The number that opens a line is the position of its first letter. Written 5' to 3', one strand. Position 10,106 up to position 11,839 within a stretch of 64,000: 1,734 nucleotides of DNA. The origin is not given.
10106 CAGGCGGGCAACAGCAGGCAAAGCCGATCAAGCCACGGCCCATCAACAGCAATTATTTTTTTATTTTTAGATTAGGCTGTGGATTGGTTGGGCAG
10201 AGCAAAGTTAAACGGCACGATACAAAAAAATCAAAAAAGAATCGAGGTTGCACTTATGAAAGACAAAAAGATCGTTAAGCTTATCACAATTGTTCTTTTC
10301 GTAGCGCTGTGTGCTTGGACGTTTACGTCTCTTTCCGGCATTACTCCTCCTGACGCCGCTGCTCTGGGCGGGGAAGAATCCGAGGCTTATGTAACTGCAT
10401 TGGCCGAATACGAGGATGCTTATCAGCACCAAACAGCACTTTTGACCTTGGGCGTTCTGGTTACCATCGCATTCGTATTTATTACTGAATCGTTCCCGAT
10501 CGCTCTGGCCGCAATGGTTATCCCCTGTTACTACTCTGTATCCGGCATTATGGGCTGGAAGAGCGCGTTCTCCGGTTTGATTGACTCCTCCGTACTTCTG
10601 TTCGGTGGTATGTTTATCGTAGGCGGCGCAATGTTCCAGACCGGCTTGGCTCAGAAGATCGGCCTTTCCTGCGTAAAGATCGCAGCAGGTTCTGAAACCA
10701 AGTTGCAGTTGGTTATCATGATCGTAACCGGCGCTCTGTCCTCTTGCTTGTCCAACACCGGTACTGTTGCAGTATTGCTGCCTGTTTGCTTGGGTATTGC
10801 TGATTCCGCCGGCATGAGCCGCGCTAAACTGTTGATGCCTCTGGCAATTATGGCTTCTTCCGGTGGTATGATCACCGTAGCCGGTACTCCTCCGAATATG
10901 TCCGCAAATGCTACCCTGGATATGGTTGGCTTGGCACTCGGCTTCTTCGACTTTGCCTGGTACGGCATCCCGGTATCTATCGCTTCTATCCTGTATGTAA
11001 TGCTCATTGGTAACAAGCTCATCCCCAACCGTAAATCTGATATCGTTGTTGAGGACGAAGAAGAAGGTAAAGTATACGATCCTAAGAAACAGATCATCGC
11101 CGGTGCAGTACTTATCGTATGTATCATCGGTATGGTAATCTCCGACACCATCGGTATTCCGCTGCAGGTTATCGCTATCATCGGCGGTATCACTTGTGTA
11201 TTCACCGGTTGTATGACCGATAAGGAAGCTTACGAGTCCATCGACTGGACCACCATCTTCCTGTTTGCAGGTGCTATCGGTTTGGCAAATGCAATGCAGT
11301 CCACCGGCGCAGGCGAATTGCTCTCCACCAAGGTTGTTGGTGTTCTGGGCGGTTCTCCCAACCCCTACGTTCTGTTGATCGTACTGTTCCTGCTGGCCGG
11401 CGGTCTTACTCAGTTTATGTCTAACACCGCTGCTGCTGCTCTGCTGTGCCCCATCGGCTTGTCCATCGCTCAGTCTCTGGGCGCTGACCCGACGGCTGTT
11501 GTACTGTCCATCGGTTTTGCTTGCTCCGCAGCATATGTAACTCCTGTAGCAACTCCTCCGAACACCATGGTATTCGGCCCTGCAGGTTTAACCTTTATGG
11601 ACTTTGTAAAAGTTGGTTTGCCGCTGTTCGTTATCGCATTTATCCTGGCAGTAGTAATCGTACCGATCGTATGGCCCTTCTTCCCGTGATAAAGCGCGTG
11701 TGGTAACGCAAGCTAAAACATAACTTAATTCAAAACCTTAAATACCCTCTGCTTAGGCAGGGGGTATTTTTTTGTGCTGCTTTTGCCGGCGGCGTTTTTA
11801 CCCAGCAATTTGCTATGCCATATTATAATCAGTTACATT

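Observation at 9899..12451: Conserved roughly 320-nt 5-prime leaders upstream of both copies of a tandemly duplicated ion-transporter-superfamily permease: candidate riboswitch or cis-regulatory RNA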

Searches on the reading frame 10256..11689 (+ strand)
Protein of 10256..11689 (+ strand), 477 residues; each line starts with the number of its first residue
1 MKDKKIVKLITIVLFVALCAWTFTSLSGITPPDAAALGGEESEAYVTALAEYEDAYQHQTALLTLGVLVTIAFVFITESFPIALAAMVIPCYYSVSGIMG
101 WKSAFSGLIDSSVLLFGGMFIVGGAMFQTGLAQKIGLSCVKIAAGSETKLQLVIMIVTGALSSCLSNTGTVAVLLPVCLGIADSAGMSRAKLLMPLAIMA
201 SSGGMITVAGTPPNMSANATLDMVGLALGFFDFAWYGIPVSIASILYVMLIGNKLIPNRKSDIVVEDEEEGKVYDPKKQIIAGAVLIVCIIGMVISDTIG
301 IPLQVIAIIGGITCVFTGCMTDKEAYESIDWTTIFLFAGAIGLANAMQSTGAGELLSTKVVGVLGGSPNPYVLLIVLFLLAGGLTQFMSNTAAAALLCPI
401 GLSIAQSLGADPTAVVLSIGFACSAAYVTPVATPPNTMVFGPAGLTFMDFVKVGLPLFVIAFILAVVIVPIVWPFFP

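Call 6: search_protein_families(library=pfam, proteins=[window:10256-11689:+])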
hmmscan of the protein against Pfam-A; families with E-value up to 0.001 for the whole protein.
window:10256-11689:+ (477 aa): 2 families
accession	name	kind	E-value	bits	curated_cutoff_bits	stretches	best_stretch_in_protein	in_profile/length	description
PF03600.22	CitMHS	-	7.3e-90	301.9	31.9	2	73-420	2-336/336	Citrate transporter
PF00939.25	Na_sulph_symp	-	3.6e-31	109.1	27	1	60-474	29-467/472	Sodium:sulfate symporter transmembrane region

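Call 7: search_protein_families(library=ncbifam, proteins=[window:10256-11689:+])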
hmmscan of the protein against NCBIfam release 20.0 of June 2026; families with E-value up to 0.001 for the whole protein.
window:10256-11689:+ (477 aa): 4 families
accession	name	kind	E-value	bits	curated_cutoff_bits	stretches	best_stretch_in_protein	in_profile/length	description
TIGR00785.1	dass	subfamily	2.2e-65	221.1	198.6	1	59-469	8-440/444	DASS family sodium-coupled anion symporter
NF040989.1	MamN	equivalog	8.5e-16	57.7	500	1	62-432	4-379/437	magnetosome biogenesis transporter MamN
TIGR00935.1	2a45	subfamily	1.1e-07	31.4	415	1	107-314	50-258/426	arsenite/antimonite efflux transporter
NF011980.0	PRK15445.1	subfamily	1.7e-07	30.6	457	1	107-315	52-261/430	arsenical efflux pump membrane protein ArsB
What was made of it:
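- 10256..11689 (+): Permease A (477 aa), DASS/SLC13 family. Calls 6, 7.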

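Call 12: find_homologous_proteins(query=window:10256-11689:+)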
Query window:10256-11689:+ (477 aa): 5985 proteins with E <= 0.001 among 8000 candidates; the best 120 are listed.
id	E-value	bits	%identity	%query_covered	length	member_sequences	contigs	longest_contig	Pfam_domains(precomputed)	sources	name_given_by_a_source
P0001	0.0e+0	1009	100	100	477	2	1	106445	PF00939.26,PF03600.23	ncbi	-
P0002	2.8e-243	826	81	100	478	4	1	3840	PF00939.26,PF03600.23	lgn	-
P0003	5.1e-241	819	80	100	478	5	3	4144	PF00939.26,PF03600.23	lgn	-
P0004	2.4e-232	790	77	100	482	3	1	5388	PF00939.26,PF03600.23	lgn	-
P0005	9.4e-229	778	77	100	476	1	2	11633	PF00939.26,PF06808.19,PF16980.12,PF03600.23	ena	-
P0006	1.6e-216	738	72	100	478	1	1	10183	PF00939.26,PF16980.12,PF03600.23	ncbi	-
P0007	3.7e-215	734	73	100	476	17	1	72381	PF00939.26,PF06808.19,PF16980.12,PF03600.23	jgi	jgi:anion transporter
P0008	5.3e-213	726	71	100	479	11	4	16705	PF00939.26,PF06808.19,PF16980.12,PF03600.23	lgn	-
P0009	1.8e-212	725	70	100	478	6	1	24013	PF00939.26,PF06808.19,PF03600.23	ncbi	-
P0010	8.8e-211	719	72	100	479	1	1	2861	PF00939.26,PF03600.23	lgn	-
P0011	1.2e-210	719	71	100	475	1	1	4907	PF00939.26,PF06808.19,PF16980.12,PF03600.23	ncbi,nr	ncbi:MAG: SLC13 family permease [Clostridium sp.]|nr:SLC13 family permease [Clostridium sp.]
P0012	1.2e-210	719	72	100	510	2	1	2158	PF00939.26,PF06808.19,PF03600.23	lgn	-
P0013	3.1e-209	714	70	100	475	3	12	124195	PF00939.26,PF06808.19,PF03600.23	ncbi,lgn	-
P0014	8.8e-208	709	71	100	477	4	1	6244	PF00939.26,PF06808.19,PF03600.23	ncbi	-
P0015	1.2e-207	709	70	100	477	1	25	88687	PF00939.26,PF06808.19,PF03600.23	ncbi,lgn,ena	-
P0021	1.7e-206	705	69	100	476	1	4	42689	PF00939.26,PF06808.19,PF03600.23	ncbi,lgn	-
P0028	1.3e-196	672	66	100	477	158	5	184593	PF00939.26,PF06808.19,PF16980.12,PF03600.23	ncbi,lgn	-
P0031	3.2e-179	615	62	99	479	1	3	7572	PF00939.26,PF03600.23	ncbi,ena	-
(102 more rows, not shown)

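Call 13: find_encoding_contigs(protein=P0001, flank=3000, max_places=3)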
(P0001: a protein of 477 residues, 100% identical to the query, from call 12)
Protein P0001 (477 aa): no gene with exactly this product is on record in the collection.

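Call 14: find_encoding_contigs(protein=P0005, flank=3000, max_places=4)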
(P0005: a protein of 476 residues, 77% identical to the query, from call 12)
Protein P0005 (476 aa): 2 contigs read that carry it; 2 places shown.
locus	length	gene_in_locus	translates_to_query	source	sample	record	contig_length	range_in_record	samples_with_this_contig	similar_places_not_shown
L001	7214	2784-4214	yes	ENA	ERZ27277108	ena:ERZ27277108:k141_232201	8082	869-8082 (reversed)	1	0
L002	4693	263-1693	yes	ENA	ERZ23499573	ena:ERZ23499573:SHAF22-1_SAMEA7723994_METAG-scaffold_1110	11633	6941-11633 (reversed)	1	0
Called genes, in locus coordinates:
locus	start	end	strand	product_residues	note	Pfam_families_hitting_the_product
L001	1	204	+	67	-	?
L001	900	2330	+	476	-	PF06808:DctM (faint), PF00939:Na_sulph_symp, PF03600:CitMHS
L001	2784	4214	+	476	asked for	PF06808:DctM (faint), PF00939:Na_sulph_symp, PF03600:CitMHS, PF16980:CitMHS_2 (weak), PF03600:CitMHS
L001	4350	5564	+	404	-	PF00291:PALP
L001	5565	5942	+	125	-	PF13840:ACT_7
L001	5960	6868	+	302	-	PF09924:LPG_synthase_C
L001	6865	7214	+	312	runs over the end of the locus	PF13527:Acetyltransf_9, PF00583:Acetyltransf_1 (weak), PF13508:Acetyltransf_7 (weak)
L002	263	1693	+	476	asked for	PF06808:DctM (faint), PF00939:Na_sulph_symp, PF03600:CitMHS, PF16980:CitMHS_2 (weak), PF03600:CitMHS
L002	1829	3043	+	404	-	PF00291:PALP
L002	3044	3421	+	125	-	PF13840:ACT_7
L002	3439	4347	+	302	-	PF09924:LPG_synthase_C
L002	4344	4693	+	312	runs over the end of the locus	PF13527:Acetyltransf_9, PF00583:Acetyltransf_1 (weak), PF13508:Acetyltransf_7 (weak)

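Call 15: find_encoding_contigs(protein=P0007, flank=3000, max_places=4)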
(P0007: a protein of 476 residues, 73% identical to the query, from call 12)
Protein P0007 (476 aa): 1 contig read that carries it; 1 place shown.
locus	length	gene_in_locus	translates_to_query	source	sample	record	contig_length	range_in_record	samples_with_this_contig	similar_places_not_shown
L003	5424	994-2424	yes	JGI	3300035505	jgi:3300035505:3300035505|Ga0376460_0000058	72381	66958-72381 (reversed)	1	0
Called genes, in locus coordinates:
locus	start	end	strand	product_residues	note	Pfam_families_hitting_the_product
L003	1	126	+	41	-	?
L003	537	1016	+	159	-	-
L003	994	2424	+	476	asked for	PF00939:Na_sulph_symp, PF03600:CitMHS, PF16980:CitMHS_2 (weak), PF06808:DctM (weak), PF03600:CitMHS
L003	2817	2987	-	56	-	-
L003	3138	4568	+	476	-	PF06808:DctM (faint), PF00939:Na_sulph_symp, PF03600:CitMHS, PF16980:CitMHS_2 (weak), PF03600:CitMHS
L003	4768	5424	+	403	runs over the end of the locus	PF00291:PALP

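Call 17: find_related_loci(query=window:10256-11689:+, collection=genome_contigs, flank=3000)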
Query window:10256-11689:+ (477 aa) in genome_contigs; peptide patterns used: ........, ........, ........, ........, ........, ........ (x = any residue, [..] = any of these).
145 stretches matched a pattern; 44 encode a relative of the query (tblastn E <= 1e-3); 44 distinct loci.
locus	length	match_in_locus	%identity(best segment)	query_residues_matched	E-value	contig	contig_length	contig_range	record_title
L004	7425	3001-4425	70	1-477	0e+0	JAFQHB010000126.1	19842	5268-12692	MAG: Bacillota bacterium isolate RGIG1813 Goat_Cecum-5__c418407, whole genome shotgun sequence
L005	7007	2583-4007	66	1-477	0e+0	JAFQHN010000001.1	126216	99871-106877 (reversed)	MAG: Bacillota bacterium isolate RGIG1825 Goat_Cecum-5__c963, whole genome shotgun sequence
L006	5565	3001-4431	72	1-477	0e+0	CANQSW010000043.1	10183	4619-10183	MAG: uncultured Peptococcaceae bacterium isolate Lapin-032__bin47 genome assembly, contig: Lapin-032__NODE_8993_length_1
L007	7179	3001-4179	39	77-454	5e-66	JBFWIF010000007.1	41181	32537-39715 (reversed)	MAG: Acidaminococcaceae bacterium isolate CA_2019_NHSR_1 NODE_2272_length_41181_cov_4.862011_NHSR, whole genome shotgun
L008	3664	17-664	37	258-475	5e-39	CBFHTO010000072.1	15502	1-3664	MAG: Glaciecola sp. isolate Co_bin_144_indper genome assembly, contig: Co_bin_144_indper_c72, whole genome shotgun seque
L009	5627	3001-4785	36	67-475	8e-38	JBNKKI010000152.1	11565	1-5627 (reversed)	MAG: Gammaproteobacteria bacterium isolate H1H2.bin.43.orig k141_1322894, whole genome shotgun sequence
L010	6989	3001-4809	36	74-475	2e-34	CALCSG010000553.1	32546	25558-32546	MAG TPA_asm: uncultured Gammaproteobacteria bacterium isolate ERR2206791_bin.50_CONCOCT_v1.1_MAG genome assembly, contig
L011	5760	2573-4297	43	74-476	1e-33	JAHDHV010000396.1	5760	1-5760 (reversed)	MAG: Bacteroidetes bacterium isolate MAG-78 RZ_37265, whole genome shotgun sequence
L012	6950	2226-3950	43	74-476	1e-33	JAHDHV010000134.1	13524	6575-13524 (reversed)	MAG: Bacteroidetes bacterium isolate MAG-78 RZ_13081, whole genome shotgun sequence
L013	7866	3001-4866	33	52-476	6e-31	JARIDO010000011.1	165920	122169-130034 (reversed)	MAG: Sporosarcina sp. isolate cluster2_bin.64 k127_721236, whole genome shotgun sequence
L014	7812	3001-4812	33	63-475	1e-30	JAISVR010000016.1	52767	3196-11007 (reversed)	MAG: Prevotellaceae bacterium isolate Mx356_bin45 k119_9061, whole genome shotgun sequence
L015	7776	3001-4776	31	61-473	6e-30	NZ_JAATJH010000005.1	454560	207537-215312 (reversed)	Neolewinella antarctica strain DSM 105096 Ga0373279_05, whole genome shotgun sequence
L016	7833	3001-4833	35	42-473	3e-29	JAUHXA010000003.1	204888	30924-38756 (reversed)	MAG: Bacteroidia bacterium isolate 2_bin.42 NODE_121_length_204888_cov_52.946777, whole genome shotgun sequence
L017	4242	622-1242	33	268-475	2e-29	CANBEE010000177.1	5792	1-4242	MAG TPA_asm: uncultured Bacteroidales bacterium isolate SRR15429291_bin.1_metawrap_v1.3_MAG genome assembly, contig: NOD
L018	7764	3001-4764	35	58-456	6e-29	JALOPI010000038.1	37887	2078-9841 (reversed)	MAG: Syntrophobacteraceae bacterium isolate Prado125 scaffold_443, whole genome shotgun sequence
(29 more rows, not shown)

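Call 22: find_encoding_contigs(protein=P0004, flank=3000, max_places=4)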
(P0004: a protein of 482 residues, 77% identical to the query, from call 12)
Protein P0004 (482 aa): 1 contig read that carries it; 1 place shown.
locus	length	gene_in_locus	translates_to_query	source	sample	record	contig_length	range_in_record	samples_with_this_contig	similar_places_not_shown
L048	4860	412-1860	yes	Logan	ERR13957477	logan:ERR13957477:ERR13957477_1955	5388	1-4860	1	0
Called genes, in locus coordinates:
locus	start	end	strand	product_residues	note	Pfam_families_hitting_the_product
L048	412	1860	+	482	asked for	PF03600:CitMHS, PF00939:Na_sulph_symp, PF03600:CitMHS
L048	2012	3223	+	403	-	PF00291:PALP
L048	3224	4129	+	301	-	PF09924:LPG_synthase_C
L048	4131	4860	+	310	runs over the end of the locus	PF13527:Acetyltransf_9, PF17668:Acetyltransf_17 (faint), PF00583:Acetyltransf_1 (weak), PF13508:Acetyltransf_7 (weak)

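Call 23: find_encoding_contigs(protein=P0008, flank=3000, max_places=6)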
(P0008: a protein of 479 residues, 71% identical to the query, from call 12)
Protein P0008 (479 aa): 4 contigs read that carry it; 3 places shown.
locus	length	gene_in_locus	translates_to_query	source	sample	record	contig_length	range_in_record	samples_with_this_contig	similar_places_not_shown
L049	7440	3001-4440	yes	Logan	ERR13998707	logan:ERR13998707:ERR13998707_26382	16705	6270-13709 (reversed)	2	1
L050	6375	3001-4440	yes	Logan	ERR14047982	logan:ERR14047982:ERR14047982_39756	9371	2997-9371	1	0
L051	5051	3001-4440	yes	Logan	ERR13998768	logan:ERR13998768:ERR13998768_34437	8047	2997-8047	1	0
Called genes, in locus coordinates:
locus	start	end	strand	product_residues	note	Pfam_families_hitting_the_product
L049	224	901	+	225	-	PF04474:DUF554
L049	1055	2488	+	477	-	PF00939:Na_sulph_symp, PF03600:CitMHS, PF06808:DctM (weak), PF03600:CitMHS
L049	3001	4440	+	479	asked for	PF00939:Na_sulph_symp, PF03600:CitMHS, PF16980:CitMHS_2 (weak), PF06808:DctM (weak), PF03600:CitMHS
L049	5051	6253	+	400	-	PF00291:PALP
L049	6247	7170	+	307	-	PF09924:LPG_synthase_C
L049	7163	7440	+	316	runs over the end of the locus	PF13527:Acetyltransf_9, PF00583:Acetyltransf_1, PF13508:Acetyltransf_7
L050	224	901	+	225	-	PF04474:DUF554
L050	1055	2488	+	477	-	PF00939:Na_sulph_symp, PF03600:CitMHS, PF06808:DctM (weak), PF03600:CitMHS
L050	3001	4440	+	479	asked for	PF00939:Na_sulph_symp, PF03600:CitMHS, PF16980:CitMHS_2 (weak), PF06808:DctM (weak), PF03600:CitMHS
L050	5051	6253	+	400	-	PF00291:PALP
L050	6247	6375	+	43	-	?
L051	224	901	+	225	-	PF04474:DUF554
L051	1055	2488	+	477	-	PF00939:Na_sulph_symp, PF03600:CitMHS, PF06808:DctM (weak), PF03600:CitMHS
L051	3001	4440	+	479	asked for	PF00939:Na_sulph_symp, PF03600:CitMHS, PF16980:CitMHS_2 (weak), PF06808:DctM (weak), PF03600:CitMHS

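Call 24: find_encoding_contigs(protein=P0013, flank=3000, max_places=6)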
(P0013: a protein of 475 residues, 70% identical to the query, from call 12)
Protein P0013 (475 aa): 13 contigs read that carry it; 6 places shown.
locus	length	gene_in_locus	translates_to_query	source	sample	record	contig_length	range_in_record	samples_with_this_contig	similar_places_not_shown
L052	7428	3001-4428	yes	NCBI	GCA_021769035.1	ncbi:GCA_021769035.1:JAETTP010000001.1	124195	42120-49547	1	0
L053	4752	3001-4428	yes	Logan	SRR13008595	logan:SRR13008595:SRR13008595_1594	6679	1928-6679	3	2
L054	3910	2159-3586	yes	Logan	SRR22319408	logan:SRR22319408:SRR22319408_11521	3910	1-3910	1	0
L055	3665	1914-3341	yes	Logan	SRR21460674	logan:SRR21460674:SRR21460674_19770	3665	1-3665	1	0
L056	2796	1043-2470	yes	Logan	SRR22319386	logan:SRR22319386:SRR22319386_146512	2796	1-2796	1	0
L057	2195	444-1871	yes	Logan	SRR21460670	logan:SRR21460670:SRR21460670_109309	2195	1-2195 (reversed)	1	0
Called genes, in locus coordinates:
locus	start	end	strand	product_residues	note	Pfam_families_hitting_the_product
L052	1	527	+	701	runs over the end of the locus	PF02687:FtsX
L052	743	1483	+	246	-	PF00912:Transgly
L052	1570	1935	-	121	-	-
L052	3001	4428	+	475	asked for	PF06808:DctM (faint), PF00939:Na_sulph_symp, PF03600:CitMHS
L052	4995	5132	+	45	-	-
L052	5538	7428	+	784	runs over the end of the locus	PF25873:WHD_MalT (weak), PF17874:TPR_MalT, PF00196:GerE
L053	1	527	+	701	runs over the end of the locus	PF02687:FtsX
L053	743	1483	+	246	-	PF00912:Transgly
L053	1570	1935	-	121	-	-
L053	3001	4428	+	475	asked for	PF06808:DctM (faint), PF00939:Na_sulph_symp, PF03600:CitMHS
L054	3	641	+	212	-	?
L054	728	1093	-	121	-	-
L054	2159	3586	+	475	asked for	PF06808:DctM (faint), PF00939:Na_sulph_symp, PF03600:CitMHS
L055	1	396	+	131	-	?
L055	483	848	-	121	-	-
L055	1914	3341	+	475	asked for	PF06808:DctM (faint), PF00939:Na_sulph_symp, PF03600:CitMHS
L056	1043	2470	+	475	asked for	PF06808:DctM (faint), PF00939:Na_sulph_symp, PF03600:CitMHS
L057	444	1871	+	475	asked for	PF06808:DctM (faint), PF00939:Na_sulph_symp, PF03600:CitMHS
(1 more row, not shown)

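Call 25: find_encoding_contigs(protein=P0015, flank=3000, max_places=6)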
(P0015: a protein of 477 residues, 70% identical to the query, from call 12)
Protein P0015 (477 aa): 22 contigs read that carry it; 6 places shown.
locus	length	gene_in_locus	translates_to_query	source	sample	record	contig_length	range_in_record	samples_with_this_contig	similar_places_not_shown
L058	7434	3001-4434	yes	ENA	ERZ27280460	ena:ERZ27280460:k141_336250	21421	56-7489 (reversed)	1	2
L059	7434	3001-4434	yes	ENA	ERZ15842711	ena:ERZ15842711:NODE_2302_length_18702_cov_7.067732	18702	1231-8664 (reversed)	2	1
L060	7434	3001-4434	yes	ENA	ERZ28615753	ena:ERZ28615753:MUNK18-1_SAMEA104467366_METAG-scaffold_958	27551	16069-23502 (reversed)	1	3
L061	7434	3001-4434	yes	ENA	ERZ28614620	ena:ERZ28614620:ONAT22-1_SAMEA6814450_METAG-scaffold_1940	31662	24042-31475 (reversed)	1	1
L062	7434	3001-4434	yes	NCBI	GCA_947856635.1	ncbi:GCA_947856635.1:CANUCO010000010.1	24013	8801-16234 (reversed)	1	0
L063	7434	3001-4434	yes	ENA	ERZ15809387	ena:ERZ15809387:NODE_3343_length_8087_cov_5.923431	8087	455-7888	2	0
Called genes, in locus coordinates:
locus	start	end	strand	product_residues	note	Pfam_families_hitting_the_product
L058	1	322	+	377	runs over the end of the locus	PF01553:Acyltransferase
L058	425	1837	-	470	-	PF01235:Na_Ala_symp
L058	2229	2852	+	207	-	PF04474:DUF554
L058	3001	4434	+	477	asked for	PF00939:Na_sulph_symp, PF03600:CitMHS, PF06808:DctM (weak), PF03600:CitMHS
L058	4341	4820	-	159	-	-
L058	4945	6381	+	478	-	PF00939:Na_sulph_symp (weak), PF03600:CitMHS, PF06808:DctM, PF00939:Na_sulph_symp, PF03600:CitMHS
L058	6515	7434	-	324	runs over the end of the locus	?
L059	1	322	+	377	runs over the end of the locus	PF01553:Acyltransferase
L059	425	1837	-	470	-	PF01235:Na_Ala_symp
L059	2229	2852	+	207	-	PF04474:DUF554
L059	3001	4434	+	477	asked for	PF00939:Na_sulph_symp, PF03600:CitMHS, PF06808:DctM (weak), PF03600:CitMHS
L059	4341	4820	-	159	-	-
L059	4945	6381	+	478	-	PF00939:Na_sulph_symp (weak), PF03600:CitMHS, PF06808:DctM, PF00939:Na_sulph_symp, PF03600:CitMHS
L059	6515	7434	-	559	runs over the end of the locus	PF00239:Resolvase, PF07508:Recombinase, PF13408:Zn_ribbon_recom, PF14287:DUF4368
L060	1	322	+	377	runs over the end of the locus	PF01553:Acyltransferase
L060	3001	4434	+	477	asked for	PF00939:Na_sulph_symp, PF03600:CitMHS, PF06808:DctM (weak), PF03600:CitMHS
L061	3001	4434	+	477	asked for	PF00939:Na_sulph_symp, PF03600:CitMHS, PF06808:DctM (weak), PF03600:CitMHS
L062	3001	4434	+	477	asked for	PF00939:Na_sulph_symp, PF03600:CitMHS, PF06808:DctM (weak), PF03600:CitMHS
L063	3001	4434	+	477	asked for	PF00939:Na_sulph_symp, PF03600:CitMHS, PF06808:DctM (weak), PF03600:CitMHS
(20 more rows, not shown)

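Call 29: find_encoding_contigs(protein=P0028, flank=3000, max_places=5)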
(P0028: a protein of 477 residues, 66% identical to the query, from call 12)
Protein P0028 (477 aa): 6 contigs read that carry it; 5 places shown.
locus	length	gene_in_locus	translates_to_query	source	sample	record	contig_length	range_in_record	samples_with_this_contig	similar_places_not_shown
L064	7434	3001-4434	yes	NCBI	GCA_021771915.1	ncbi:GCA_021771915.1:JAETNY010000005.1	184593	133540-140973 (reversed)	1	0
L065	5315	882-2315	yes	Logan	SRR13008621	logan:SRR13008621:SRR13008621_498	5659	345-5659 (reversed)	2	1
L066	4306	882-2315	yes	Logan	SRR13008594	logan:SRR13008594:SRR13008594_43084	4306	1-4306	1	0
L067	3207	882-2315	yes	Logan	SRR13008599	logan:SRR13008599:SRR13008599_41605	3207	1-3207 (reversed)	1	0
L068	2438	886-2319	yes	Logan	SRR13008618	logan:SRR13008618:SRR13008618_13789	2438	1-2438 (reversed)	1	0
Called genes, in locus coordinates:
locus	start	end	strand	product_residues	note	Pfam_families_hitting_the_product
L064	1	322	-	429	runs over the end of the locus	PF00709:Adenylsucc_synt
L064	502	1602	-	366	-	PF04294:VanW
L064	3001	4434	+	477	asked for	PF00939:Na_sulph_symp, PF06808:DctM (faint), PF03600:CitMHS, PF16980:CitMHS_2 (weak), PF03600:CitMHS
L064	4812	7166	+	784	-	PF25873:WHD_MalT (weak), PF17874:TPR_MalT, PF00196:GerE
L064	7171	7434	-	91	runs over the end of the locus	PF00581:Rhodanese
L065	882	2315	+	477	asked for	PF00939:Na_sulph_symp, PF06808:DctM (faint), PF03600:CitMHS, PF16980:CitMHS_2 (weak), PF03600:CitMHS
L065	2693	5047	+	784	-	PF25873:WHD_MalT (weak), PF17874:TPR_MalT, PF00196:GerE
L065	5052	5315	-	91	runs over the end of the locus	PF00581:Rhodanese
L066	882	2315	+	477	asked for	PF00939:Na_sulph_symp, PF06808:DctM (faint), PF03600:CitMHS, PF16980:CitMHS_2 (weak), PF03600:CitMHS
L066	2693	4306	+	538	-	?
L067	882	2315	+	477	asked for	PF00939:Na_sulph_symp, PF06808:DctM (faint), PF03600:CitMHS, PF16980:CitMHS_2 (weak), PF03600:CitMHS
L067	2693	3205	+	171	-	?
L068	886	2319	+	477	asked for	PF00939:Na_sulph_symp, PF06808:DctM (faint), PF03600:CitMHS, PF16980:CitMHS_2 (weak), PF03600:CitMHS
